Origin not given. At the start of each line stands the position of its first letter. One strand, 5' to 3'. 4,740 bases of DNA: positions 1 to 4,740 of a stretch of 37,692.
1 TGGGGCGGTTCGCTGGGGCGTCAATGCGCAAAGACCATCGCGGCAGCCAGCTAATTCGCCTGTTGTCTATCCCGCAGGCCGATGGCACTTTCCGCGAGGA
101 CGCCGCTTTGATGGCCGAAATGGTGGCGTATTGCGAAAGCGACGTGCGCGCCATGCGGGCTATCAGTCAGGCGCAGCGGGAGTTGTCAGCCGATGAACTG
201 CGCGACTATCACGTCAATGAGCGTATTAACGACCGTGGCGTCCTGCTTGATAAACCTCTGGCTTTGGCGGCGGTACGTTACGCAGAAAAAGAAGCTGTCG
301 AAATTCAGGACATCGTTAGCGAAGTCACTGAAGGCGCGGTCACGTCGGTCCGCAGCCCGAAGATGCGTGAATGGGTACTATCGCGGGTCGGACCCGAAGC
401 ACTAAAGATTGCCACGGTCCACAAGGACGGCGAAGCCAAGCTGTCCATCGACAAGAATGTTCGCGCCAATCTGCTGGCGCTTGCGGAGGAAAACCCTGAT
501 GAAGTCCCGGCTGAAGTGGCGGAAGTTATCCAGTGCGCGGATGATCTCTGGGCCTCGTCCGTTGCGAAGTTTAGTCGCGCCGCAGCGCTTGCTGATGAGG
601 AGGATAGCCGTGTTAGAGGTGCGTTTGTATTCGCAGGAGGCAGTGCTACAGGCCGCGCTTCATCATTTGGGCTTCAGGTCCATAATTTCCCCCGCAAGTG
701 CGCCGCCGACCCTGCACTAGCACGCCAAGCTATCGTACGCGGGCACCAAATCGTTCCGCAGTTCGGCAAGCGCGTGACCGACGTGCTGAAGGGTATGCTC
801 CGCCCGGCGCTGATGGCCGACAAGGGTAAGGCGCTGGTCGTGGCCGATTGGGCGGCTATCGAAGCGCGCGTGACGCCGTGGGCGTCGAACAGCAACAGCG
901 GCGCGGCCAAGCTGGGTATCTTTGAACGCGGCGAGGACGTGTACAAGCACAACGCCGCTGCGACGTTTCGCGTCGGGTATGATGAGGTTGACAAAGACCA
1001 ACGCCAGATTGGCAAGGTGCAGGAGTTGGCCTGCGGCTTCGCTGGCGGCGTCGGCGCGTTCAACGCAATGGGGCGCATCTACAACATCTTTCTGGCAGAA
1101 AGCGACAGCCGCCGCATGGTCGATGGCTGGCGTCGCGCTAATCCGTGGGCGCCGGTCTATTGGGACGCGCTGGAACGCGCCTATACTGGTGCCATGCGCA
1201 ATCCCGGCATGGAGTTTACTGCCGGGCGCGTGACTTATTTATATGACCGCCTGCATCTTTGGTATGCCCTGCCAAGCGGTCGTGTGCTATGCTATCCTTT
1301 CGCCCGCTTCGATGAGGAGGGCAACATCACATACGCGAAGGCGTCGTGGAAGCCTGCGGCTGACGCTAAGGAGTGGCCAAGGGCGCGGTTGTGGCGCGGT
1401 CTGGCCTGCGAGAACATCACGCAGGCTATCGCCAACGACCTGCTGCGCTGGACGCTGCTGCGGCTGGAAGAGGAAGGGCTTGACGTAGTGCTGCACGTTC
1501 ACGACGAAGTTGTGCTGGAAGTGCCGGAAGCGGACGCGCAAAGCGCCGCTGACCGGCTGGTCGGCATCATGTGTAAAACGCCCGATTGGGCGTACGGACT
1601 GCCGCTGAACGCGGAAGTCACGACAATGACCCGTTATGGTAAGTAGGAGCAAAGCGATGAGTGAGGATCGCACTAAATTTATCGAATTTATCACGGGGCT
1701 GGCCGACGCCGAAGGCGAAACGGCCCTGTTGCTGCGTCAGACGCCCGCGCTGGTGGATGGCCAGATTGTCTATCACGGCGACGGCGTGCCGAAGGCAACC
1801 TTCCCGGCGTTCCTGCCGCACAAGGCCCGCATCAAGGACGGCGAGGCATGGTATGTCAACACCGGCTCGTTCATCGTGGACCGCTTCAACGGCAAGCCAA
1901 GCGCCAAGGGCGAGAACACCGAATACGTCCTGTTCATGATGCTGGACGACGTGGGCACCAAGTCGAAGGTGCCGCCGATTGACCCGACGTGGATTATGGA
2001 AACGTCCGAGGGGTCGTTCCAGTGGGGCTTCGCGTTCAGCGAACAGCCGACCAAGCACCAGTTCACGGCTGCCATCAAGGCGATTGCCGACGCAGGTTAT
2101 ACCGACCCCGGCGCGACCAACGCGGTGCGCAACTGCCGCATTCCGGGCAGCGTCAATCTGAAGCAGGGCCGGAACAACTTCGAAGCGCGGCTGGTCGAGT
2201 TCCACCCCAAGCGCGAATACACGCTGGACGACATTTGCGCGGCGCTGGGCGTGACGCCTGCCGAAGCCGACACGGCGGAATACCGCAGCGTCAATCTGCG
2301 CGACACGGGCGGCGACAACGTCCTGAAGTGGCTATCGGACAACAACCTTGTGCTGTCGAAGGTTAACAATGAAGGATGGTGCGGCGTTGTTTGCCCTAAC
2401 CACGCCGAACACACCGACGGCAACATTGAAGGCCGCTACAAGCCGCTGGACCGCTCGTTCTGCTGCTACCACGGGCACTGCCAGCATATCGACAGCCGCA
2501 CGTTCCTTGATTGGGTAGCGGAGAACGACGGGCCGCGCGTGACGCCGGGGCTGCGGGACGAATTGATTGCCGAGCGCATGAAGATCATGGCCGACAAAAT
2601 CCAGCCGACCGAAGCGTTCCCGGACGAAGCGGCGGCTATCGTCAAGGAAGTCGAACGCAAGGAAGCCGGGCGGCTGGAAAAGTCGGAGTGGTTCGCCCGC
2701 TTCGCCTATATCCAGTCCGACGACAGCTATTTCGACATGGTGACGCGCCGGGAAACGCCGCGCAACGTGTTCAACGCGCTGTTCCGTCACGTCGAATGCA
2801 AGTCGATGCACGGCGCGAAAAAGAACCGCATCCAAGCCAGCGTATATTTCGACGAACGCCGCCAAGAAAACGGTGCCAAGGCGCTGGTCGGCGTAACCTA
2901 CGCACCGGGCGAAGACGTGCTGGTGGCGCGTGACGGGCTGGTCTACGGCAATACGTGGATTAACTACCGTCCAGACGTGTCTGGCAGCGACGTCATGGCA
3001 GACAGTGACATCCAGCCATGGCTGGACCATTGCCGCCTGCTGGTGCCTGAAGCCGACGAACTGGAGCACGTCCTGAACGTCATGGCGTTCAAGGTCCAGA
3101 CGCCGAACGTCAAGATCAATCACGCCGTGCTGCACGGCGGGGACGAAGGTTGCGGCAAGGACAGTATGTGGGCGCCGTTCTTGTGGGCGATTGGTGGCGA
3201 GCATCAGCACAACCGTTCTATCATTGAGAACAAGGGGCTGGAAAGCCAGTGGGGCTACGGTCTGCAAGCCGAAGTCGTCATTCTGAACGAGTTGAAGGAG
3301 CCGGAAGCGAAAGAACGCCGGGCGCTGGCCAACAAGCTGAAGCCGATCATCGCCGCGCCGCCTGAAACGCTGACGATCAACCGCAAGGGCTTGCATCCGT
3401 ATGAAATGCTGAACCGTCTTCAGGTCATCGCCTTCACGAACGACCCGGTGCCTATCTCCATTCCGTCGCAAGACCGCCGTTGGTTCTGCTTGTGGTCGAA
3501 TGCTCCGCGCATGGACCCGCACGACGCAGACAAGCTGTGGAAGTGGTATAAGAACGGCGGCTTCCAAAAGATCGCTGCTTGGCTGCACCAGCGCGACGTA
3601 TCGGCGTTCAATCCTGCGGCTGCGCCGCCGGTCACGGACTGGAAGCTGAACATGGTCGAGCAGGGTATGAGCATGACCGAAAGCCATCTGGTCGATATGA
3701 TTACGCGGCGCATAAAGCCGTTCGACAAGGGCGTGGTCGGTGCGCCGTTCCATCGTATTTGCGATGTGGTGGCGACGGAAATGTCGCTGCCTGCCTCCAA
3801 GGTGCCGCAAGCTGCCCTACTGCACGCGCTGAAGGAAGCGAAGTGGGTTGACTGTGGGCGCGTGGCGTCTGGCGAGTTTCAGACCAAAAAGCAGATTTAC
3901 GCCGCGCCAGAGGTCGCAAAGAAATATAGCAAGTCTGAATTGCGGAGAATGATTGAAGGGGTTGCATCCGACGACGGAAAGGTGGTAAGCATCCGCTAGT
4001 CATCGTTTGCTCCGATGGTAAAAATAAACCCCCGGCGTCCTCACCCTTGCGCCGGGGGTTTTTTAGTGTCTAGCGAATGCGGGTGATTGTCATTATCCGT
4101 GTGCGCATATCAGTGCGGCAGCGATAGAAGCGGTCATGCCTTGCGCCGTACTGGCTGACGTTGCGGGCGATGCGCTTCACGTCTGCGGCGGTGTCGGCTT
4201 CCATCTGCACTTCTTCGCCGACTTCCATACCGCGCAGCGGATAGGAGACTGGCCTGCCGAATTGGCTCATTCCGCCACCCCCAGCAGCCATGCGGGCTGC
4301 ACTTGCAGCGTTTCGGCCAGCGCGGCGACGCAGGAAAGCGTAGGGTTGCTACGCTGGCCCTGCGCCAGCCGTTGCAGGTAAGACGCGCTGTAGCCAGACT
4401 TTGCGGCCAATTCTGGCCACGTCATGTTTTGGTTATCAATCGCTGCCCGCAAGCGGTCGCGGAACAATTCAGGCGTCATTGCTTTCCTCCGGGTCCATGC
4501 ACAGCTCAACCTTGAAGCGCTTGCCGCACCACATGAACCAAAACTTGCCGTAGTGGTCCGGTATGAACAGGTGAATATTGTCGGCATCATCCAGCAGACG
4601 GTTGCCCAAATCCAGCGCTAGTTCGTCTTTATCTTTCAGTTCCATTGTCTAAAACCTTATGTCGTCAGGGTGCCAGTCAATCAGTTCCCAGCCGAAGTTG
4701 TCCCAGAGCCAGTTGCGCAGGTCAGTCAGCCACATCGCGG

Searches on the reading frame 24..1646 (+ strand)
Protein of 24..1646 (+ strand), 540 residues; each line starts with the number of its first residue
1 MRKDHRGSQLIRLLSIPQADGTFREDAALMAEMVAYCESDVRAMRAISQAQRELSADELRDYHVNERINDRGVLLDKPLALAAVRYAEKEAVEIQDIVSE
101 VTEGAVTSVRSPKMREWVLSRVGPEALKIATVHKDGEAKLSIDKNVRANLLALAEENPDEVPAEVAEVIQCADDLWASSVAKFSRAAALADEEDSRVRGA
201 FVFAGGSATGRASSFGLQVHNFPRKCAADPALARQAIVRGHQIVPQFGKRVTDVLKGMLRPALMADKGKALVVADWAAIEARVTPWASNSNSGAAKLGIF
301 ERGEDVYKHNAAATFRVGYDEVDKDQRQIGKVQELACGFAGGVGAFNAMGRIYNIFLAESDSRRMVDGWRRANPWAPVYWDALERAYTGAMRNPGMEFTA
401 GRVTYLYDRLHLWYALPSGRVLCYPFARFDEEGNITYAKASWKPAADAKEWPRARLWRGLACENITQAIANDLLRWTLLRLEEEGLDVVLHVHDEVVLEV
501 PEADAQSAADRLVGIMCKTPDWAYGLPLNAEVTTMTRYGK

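Call 11: search_protein_families(library=pfam, proteins=[window:24-1646:+], max_evalue=0.01)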
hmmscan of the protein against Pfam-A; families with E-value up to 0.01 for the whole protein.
window:24-1646:+ (540 aa): 1 family
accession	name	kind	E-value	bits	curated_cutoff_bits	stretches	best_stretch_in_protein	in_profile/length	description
PF00476.26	DNA_pol_A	-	2.3e-17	63.4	34.3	2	93-333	14-213/381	DNA polymerase family A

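Call 12: search_protein_families(library=phrogs, proteins=[window:24-1646:+], max_evalue=0.001)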
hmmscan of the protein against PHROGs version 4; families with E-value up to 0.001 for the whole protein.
window:24-1646:+ (540 aa): 3 families
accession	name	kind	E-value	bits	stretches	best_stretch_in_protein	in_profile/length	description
phrog_17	-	DNA, RNA and nucleotide metabolism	1.6e-67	229.6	1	31-540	804-1232/1445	DNA polymerase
phrog_10285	-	DNA, RNA and nucleotide metabolism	4e-52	178.3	1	253-540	39-320/321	DNA polymerase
phrog_7766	-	DNA, RNA and nucleotide metabolism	1.9e-42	145.8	1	359-540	5-185/186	DNA polymerase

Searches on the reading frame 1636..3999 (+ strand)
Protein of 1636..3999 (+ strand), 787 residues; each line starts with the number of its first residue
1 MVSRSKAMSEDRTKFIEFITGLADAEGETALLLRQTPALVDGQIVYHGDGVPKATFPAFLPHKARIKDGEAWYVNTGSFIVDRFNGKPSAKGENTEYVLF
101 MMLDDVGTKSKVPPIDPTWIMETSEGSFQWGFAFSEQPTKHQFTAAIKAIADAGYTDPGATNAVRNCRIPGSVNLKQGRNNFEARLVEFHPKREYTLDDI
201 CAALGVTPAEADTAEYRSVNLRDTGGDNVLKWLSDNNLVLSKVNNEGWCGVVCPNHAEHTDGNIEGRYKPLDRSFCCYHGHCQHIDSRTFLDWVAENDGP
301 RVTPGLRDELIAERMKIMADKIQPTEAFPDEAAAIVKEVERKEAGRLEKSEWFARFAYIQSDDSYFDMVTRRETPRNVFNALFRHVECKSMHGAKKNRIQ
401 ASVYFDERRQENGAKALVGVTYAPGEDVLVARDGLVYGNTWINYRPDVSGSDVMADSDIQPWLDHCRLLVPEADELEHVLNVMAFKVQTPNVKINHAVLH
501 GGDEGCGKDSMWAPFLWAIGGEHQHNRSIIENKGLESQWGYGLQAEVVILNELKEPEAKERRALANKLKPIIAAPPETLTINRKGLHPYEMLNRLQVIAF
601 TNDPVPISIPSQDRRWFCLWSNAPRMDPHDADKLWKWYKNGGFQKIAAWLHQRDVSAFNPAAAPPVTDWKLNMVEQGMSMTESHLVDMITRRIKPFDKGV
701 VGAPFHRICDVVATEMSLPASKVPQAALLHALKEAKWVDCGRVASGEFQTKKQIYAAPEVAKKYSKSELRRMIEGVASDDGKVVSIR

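Call 11: search_protein_families(library=pfam, proteins=[window:1636-3999:+], max_evalue=0.01)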
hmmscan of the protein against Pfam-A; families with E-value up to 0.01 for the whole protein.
window:1636-3999:+ (787 aa): 2 families
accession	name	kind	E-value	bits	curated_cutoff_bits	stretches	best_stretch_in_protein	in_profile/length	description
PF19263.5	DUF5906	-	5.8e-10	40.3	27.6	1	499-615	1-114/114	Family of unknown function (DUF5906)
PF16793.10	RepB_primase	-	0.00011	22.6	24.3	1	99-179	64-151/186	RepB DNA-primase N-terminal domain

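Call 12: search_protein_families(library=phrogs, proteins=[window:1636-3999:+], max_evalue=0.001)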
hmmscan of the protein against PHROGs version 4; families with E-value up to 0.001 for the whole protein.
window:1636-3999:+ (787 aa): 6 families
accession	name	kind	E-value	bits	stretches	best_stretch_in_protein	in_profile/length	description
phrog_1156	-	DNA, RNA and nucleotide metabolism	6.6e-17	62.3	1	419-695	489-765/855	DNA primase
phrog_1829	-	DNA, RNA and nucleotide metabolism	3.9e-09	36.2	1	452-655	461-659/772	DNA primase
phrog_24712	-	unknown function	5.3e-07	28.9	1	475-618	453-592/801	-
phrog_4762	-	unknown function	4.6e-06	25.9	1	471-642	481-646/822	-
phrog_3123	-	unknown function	2.4e-05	24.1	1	95-210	85-200/583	-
phrog_4861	-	DNA, RNA and nucleotide metabolism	0.00015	22.1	1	114-293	124-334/358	DNA primase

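Call 85: search_solved_structures(query=window:1636-3999:+, max_evalue=1)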
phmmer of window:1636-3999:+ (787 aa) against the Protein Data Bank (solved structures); distinct sequences matched with E-value up to 1: 6.
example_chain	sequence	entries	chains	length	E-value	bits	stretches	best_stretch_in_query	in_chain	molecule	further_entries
6k9e_A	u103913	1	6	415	1.1e-07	33.7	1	480-622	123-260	Primase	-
6k9c_A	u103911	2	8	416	1.1e-07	33.7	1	480-622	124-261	Primase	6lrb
9tpa_B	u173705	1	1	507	0.31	12.5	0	459-495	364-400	Protein disulfide-isomerase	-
29te_B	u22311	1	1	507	0.31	12.5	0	459-495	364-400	Protein disulfide-isomerase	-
3idv_A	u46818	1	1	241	0.4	12.1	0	442-481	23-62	Protein disulfide-isomerase A4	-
9nxu_A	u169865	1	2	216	0.92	10.9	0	446-488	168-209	Glutathione S transferase class delta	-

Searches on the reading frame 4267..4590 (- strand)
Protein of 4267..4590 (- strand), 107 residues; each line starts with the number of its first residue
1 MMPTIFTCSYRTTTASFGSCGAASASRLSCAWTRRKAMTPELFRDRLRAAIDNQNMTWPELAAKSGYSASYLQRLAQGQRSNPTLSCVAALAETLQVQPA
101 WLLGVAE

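Call 51: search_protein_families(library=pfam, proteins=[window:4267-4590:-], max_evalue=0.01)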
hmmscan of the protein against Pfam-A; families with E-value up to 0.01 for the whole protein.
window:4267-4590:- (107 aa): 4 families
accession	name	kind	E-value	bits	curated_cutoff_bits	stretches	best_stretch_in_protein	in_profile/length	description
PF01381.28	HTH_3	-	6.7e-09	36.1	23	1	47-102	1-55/55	Helix-turn-helix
PF13560.12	HTH_31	-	1.2e-07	32.3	27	1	44-100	3-59/64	Helix-turn-helix domain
PF13443.12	HTH_26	-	5.7e-05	23.7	22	1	46-100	1-55/63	Cro/C1-type HTH DNA-binding domain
PF12844.13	HTH_19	-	0.0026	18.1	30.2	1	46-103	3-59/64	Helix-turn-helix domain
